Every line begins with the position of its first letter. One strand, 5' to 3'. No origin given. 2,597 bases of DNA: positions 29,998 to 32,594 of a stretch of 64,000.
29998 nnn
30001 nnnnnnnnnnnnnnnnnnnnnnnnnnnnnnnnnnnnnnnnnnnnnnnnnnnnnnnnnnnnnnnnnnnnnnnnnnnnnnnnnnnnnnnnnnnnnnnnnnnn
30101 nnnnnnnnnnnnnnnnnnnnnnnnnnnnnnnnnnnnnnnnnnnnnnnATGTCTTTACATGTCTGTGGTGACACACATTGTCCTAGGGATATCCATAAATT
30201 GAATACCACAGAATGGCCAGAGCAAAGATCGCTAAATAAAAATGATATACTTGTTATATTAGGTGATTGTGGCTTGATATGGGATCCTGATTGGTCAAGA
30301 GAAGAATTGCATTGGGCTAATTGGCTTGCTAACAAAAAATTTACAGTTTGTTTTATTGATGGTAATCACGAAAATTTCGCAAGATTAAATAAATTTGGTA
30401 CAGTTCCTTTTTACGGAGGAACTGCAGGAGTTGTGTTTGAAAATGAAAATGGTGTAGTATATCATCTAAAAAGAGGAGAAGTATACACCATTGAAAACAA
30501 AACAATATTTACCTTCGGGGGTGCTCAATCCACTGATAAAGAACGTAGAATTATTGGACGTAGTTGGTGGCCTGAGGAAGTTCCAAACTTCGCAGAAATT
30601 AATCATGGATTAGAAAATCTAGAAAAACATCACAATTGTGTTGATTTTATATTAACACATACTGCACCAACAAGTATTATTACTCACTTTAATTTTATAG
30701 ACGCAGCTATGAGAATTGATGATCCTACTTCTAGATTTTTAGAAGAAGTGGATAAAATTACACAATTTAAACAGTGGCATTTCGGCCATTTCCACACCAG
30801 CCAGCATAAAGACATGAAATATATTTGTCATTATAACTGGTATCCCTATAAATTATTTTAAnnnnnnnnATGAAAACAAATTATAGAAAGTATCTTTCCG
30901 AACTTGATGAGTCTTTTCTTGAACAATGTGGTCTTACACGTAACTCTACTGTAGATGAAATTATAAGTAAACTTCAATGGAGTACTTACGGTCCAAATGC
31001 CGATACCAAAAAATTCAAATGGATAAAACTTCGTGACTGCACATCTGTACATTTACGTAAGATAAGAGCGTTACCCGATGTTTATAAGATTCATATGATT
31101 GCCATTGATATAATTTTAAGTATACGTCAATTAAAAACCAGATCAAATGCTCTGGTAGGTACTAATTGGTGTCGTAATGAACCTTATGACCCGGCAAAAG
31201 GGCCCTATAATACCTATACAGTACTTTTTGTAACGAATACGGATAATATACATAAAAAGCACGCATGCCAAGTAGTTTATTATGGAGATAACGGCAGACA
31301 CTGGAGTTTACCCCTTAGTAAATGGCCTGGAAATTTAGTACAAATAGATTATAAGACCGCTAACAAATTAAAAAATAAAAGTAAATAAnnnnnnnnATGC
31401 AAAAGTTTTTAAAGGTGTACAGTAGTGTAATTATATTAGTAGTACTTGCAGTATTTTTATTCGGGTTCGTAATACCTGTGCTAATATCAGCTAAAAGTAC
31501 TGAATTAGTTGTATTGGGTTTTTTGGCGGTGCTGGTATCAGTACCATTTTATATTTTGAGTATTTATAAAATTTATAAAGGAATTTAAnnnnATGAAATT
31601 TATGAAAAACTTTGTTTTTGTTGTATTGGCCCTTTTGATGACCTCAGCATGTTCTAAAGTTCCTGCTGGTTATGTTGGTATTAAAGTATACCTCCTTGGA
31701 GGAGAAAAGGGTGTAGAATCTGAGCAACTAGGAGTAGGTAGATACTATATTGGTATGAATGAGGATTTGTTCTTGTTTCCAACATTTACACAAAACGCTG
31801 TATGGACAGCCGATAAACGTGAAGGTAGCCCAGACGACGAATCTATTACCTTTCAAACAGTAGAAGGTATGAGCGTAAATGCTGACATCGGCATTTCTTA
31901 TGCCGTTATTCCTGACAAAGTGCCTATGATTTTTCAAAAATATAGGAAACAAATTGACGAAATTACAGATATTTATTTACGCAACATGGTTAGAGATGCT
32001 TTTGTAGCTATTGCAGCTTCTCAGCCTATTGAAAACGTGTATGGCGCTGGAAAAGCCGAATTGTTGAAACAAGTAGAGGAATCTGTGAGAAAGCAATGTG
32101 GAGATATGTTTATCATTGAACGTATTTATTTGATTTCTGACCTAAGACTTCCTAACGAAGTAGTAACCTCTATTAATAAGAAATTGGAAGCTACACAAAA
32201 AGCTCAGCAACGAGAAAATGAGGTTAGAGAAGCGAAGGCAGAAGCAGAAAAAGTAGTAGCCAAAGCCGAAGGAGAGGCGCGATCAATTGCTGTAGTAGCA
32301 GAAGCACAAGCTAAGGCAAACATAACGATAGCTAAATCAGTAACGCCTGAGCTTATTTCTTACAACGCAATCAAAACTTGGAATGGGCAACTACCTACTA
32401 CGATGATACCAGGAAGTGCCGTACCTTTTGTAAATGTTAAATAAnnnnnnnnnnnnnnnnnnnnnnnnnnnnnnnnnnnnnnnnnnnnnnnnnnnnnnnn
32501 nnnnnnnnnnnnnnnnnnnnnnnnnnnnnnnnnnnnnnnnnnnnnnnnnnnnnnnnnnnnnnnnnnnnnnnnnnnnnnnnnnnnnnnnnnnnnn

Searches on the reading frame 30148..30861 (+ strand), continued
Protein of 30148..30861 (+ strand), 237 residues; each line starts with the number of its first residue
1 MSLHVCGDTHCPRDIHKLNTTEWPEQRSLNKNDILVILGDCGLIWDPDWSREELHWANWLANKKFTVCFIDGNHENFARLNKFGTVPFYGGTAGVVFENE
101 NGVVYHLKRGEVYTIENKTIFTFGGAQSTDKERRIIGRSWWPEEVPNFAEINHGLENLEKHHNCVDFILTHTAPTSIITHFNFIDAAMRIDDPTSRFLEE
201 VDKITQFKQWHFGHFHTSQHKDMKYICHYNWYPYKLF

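Call 85: find_related_loci(query=A1, collection=genome_contigs, flank=10000)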
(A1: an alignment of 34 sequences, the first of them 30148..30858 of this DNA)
Query A1 (237 aa) in genome_contigs; peptide patterns used: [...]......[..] (x = any residue, [..] = any of these).
600 stretches matched a pattern (row limit reached: there are more); 588 encode a relative of the query (tblastn E <= 1e-3); the best 80 are kept; 80 distinct loci.
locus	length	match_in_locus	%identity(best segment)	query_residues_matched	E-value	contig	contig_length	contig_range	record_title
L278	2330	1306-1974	47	3-230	2e-66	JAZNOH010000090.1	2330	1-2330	MAG: Clostridia bacterium isolate T1900044652_TS20190118.MAGScoT_cleanbin_000056 SGB_1441_k141_1503877, whole genome sho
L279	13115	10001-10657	46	7-230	3e-63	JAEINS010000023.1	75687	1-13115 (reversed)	MAG: Melioribacteraceae bacterium isolate MAG10 NODE_343_length_75687_cov_186.801944, whole genome shotgun sequence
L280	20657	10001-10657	43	1-229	1e-59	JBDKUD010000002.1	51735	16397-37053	MAG: Syntrophomonas sp. isolate 7_bin.41_R1 c_000001862732, whole genome shotgun sequence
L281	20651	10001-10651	47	3-229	2e-59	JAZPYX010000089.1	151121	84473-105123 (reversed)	MAG: Clostridia bacterium isolate T1900044646_TS20190112.MAGScoT_cleanbin_000030 SGB_1368_k141_1634121, whole genome sho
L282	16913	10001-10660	44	1-230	2e-59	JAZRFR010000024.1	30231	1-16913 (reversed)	MAG: Eubacteriales bacterium isolate T1900045494_YK20190188.MAGScoT_cleanbin_000038 SGB_7412_k141_699617, whole genome s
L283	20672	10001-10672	43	3-230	1e-58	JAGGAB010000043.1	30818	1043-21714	MAG: Bacillota bacterium isolate CTSoil_079 scaffold_363, whole genome shotgun sequence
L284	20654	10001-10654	43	3-230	2e-58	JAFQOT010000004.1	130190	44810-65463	MAG: Clostridia bacterium isolate RGIG2013 Goat_Colon-1__c268660, whole genome shotgun sequence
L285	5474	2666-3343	41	1-237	3e-57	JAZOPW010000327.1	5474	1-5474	MAG: Eubacteriales bacterium isolate T1900045570_YK20190264.MAGScoT_cleanbin_000060 SGB_7975_k141_3687184, whole genome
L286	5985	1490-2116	44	3-216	2e-56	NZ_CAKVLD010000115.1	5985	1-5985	MAG: uncultured Clostridium sp. isolate REFINED_METABAT215_TOP10_CONTIGS_1500_ASSEMBLY_K77_MERGED__Nepal_MoBio_Fiber-Had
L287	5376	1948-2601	44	3-230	3e-55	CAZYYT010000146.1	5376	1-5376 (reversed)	MAG TPA_asm: uncultured Oscillospiraceae bacterium isolate SRP192927_co4_613 genome assembly, contig: NODE_43043_length_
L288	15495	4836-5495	43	1-230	8e-54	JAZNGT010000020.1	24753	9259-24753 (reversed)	MAG: Congzhengia sp. isolate T1900044700_TS20190166.MAGScoT_cleanbin_000002 SGB_1795_k141_231664, whole genome shotgun s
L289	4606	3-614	42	7-220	7e-54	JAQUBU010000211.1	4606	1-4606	MAG: Syntrophomonadaceae bacterium isolate STCSWMC_114 NODE_70318_length_4606_cov_2.076803_ST_CSWMC, whole genome shotgu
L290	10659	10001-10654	43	3-230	4e-54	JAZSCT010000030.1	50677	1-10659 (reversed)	MAG: Clostridia bacterium isolate T1900044604_TS20190070.MAGScoT_cleanbin_000002 SGB_716_k141_402810, whole genome shotg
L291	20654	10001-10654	43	3-230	2e-53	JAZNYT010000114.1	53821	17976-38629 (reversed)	MAG: Eubacteriales bacterium isolate T1900044774_TS20190240.MAGScoT_cleanbin_000023 SGB_2468_k141_2158185, whole genome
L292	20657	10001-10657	41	3-230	2e-53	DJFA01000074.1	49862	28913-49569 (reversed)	MAG TPA_asm: Ruminococcus sp. UBA5884 UBA5884_contig_1563, whole genome shotgun sequence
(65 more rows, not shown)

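Call 93: search_protein_families(library=padloc, proteins=[window:30148-30861:+], max_evalue=0.001)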
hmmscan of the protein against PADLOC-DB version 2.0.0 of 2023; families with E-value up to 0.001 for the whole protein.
window:30148-30861:+ (237 aa): 0 families

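Call 95: fold_search(model_id=the predicted structure, library=viral)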
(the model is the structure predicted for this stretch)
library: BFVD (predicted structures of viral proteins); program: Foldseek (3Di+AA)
matches with E <= 10: 266; with E <= 0.001: 23
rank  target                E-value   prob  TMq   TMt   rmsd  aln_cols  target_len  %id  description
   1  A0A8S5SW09            3.0e-16  1.00  0.79  0.72   4.1       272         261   21  Metallophosphatase domain protein [Siphoviridae sp. ctZHD14]
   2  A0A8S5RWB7            4.4e-13  1.00  0.74  0.71   3.4       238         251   24  RNA lariat debranching enzyme [Siphoviridae sp. ctHip2]
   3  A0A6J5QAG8            4.5e-12  1.00  0.67  0.59   4.5       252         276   19  MPP_superfamily domain containing protein [uncultured Caudovirales phage]
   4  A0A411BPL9            4.1e-11  1.00  0.64  0.43   4.4       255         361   19  Esterase [Mycobacterium phage CicholasNage]
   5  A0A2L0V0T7            4.8e-10  1.00  0.59  0.72   5.6       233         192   21  Calcineurin-like phosphoesterase domain-containing protein [Agrobacterium phage Atu_ph07]
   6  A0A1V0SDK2            1.2e-06  1.00  0.50  0.41   7.4       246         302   19  Calcineurin-like phosphoesterase [Indivirus ILV1]
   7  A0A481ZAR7            1.2e-05  1.00  0.52  0.52   6.1       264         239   14  Calcineurin-like phosphoesterase [Pithovirus LCPAC403]
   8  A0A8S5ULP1            1.5e-05  1.00  0.54  0.46   7.1       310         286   15  Metallophosphatase domain protein [Myoviridae sp. ctCo31]
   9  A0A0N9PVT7            1.5e-05  1.00  0.50  0.28   7.1       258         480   17  Putative calcineurin-like phosphoesterase [Port-miou virus]
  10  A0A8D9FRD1            2.0e-05  1.00  0.53  0.36   6.4       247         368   16  Recombination endonuclease subunit [uncultured marine phage]
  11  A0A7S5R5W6            3.2e-05  1.00  0.44  0.13   7.7       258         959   13  (no name in the UniProt tables at hand)
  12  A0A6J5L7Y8            3.7e-05  1.00  0.49  0.43   7.7       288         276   15  Calcineurin-like phosphoesterase domain, ApaH type [uncultured Caudovirales phage]
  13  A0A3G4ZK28            3.9e-05  1.00  0.46  0.42  10.1       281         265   16  Metallophosphatase [Terrestrivirus sp.]
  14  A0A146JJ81            6.3e-05  1.00  0.47  0.47   7.5       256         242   15  (no name in the UniProt tables at hand)
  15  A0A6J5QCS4            7.5e-05  1.00  0.52  0.41   6.3       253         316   15  SbcD DNA repair exonuclease [uncultured Caudovirales phage]
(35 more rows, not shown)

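Call 97: find_encoding_contigs(protein=P0007, flank=10000, max_places=1)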
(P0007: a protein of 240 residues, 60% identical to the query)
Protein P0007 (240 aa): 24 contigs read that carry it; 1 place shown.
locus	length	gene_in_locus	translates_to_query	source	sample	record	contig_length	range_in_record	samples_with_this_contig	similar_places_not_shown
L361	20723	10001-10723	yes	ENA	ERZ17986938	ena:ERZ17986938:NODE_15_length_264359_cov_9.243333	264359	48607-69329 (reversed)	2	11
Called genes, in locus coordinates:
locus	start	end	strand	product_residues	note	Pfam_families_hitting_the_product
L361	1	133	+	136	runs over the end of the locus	-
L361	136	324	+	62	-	-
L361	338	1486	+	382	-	PF01139:RtcB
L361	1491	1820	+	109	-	-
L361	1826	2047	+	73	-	-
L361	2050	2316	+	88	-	-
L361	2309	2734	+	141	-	-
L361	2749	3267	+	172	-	-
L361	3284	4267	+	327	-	PF07885:Ion_trans_2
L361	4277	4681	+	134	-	-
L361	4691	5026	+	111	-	-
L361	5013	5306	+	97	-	-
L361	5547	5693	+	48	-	-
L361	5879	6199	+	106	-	PF22275:DUF6957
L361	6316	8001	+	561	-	PF16868:NMT1_3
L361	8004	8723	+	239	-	PF10679:DUF2491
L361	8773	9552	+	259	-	-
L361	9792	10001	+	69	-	-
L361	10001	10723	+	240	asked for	PF00149:Metallophos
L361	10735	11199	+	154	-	-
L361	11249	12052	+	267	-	-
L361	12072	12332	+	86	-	-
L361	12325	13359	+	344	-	-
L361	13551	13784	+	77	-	-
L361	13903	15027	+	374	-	PF01068:DNA_ligase_A_M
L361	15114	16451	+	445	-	PF01743:PolyA_pol, PF12627:PolyA_pol_RNAbd, PF01966:HD, PF13735:tRNA_NucTran2_2 (weak)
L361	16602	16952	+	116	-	-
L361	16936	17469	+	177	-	-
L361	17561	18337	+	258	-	-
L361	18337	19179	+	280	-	-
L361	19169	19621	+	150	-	-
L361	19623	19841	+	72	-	-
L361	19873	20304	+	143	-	-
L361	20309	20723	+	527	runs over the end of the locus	-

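Call 99: search_protein_families(library=pfam, proteins=[L361:13903-15024:+, L361:12325-13356:+, L361:11249-12049:+, L279:10988-11821:+, L041:7197-7781:+], max_evalue=0.001)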
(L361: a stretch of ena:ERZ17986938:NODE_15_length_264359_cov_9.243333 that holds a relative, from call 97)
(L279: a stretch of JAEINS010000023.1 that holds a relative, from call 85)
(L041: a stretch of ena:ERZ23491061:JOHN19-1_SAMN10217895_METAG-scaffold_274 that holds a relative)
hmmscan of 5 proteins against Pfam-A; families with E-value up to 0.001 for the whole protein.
L361:13903-15024:+ (374 aa): 1 family
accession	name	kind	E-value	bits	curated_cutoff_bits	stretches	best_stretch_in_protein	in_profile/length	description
PF01068.26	DNA_ligase_A_M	-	2e-10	41.1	26.2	1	102-282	1-204/204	ATP dependent DNA ligase domain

L361:12325-13356:+ (344 aa): 0 families

L361:11249-12049:+ (267 aa): 0 families

L279:10988-11821:+ (278 aa): 1 family
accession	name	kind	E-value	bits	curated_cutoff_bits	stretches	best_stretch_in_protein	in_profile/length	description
PF04446.17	Thg1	-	6.4e-30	104.2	29.2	1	31-184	2-129/130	tRNAHis guanylyltransferase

L041:7197-7781:+ (194 aa): 0 families

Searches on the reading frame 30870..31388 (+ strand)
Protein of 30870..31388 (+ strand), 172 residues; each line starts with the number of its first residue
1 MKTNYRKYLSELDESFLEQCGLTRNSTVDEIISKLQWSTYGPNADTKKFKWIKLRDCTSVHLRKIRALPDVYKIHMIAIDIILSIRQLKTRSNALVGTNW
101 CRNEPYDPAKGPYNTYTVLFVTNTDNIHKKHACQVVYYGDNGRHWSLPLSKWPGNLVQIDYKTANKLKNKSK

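Call 6: search_protein_families(library=pfam, proteins=[window:30870-31388:+], max_evalue=0.01)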
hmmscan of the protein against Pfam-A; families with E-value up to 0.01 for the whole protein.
window:30870-31388:+ (172 aa): 1 family
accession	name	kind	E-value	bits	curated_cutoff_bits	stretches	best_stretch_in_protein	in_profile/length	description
PF10860.13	DUF2661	-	0.0092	16.5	23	0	114-164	16-64/113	Protein of unknown function (DUF2661)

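Call 7: search_protein_families(library=phrogs, proteins=[window:30870-31388:+], max_evalue=0.001)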
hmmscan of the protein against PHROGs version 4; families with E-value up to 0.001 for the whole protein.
window:30870-31388:+ (172 aa): 0 families

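Call 15: search_protein_families(library=ncbifam, proteins=[window:30870-31388:+], max_evalue=0.01)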
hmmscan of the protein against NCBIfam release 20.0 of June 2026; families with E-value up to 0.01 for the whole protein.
window:30870-31388:+ (172 aa): 0 families

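Call 93: search_protein_families(library=padloc, proteins=[window:30870-31388:+], max_evalue=0.001)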
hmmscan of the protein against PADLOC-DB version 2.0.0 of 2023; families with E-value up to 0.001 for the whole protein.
window:30870-31388:+ (172 aa): 0 families

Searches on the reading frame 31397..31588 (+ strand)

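Call 8: search_protein_families(library=phrogs, proteins=[window:31397-31588:+], max_evalue=0.001)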
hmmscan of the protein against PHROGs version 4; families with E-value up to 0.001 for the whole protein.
window:31397-31588:+ (63 aa): 1 family
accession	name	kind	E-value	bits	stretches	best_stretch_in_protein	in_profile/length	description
phrog_1130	-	moron, auxiliary metabolic gene and host takeover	3.7e-08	34.3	1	5-58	2-54/66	membrane protein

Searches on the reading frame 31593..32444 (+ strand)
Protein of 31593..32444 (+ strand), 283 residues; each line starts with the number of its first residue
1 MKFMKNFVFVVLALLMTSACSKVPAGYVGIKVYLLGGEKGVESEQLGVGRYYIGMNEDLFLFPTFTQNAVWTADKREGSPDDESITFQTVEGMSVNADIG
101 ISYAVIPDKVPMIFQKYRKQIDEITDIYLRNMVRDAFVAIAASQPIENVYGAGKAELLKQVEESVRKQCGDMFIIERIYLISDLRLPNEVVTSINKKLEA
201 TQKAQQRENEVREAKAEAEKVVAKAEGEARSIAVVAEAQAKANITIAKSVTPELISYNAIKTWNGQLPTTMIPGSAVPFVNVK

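Call 6: search_protein_families(library=pfam, proteins=[window:31593-32444:+], max_evalue=0.01)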
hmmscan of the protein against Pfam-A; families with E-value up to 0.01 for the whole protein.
window:31593-32444:+ (283 aa): 2 families
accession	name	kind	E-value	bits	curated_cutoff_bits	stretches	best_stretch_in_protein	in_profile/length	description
PF01145.31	Band_7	-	2.6e-19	70.4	23.6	1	22-217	2-175/176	SPFH domain / Band 7 family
PF18179.6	SUa-2TM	-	0.0064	16.3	25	1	132-255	130-250/279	SMODS- and Ubiquitin system-associated 2TM effector domain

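Call 7: search_protein_families(library=phrogs, proteins=[window:31593-32444:+], max_evalue=0.001)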
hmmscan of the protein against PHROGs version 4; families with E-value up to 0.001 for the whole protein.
window:31593-32444:+ (283 aa): 3 families
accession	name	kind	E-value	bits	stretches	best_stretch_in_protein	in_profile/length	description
phrog_200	-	other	9.6e-72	243.2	1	4-282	81-359/379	lipoprotein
phrog_21428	-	unknown function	4.4e-10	40.4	1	8-59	9-59/63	-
phrog_38808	-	unknown function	1e-05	26.7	1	225-283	8-68/68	-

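Call 15: search_protein_families(library=ncbifam, proteins=[window:31593-32444:+], max_evalue=0.01)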
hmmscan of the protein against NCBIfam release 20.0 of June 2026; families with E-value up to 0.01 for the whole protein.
window:31593-32444:+ (283 aa): 4 families
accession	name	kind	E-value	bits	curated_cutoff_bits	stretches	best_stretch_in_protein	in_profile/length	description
NF041275.1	MurL_Xanthmoales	equivalog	0.00017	20.2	700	1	219-273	162-216/447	UDP-N-acetyl-alpha-D-muramoyl-L-alanyl-L-glutamate epimerase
NF006292.0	PRK08475.1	equivalog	0.00021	20.9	166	1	192-258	66-133/171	F0F1 ATP synthase subunit B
NF009344.0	PRK12705.1-1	equivalog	0.0033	16.1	831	1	194-250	20-76/572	hypothetical protein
NF011525.0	PRK14964.1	equivalog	0.0048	15.7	554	1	165-255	339-427/493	DNA polymerase III subunits gamma and tau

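Call 93: search_protein_families(library=padloc, proteins=[window:31593-32444:+], max_evalue=0.001)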
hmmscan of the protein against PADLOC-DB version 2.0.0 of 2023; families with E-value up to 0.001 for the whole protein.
window:31593-32444:+ (283 aa): 0 families
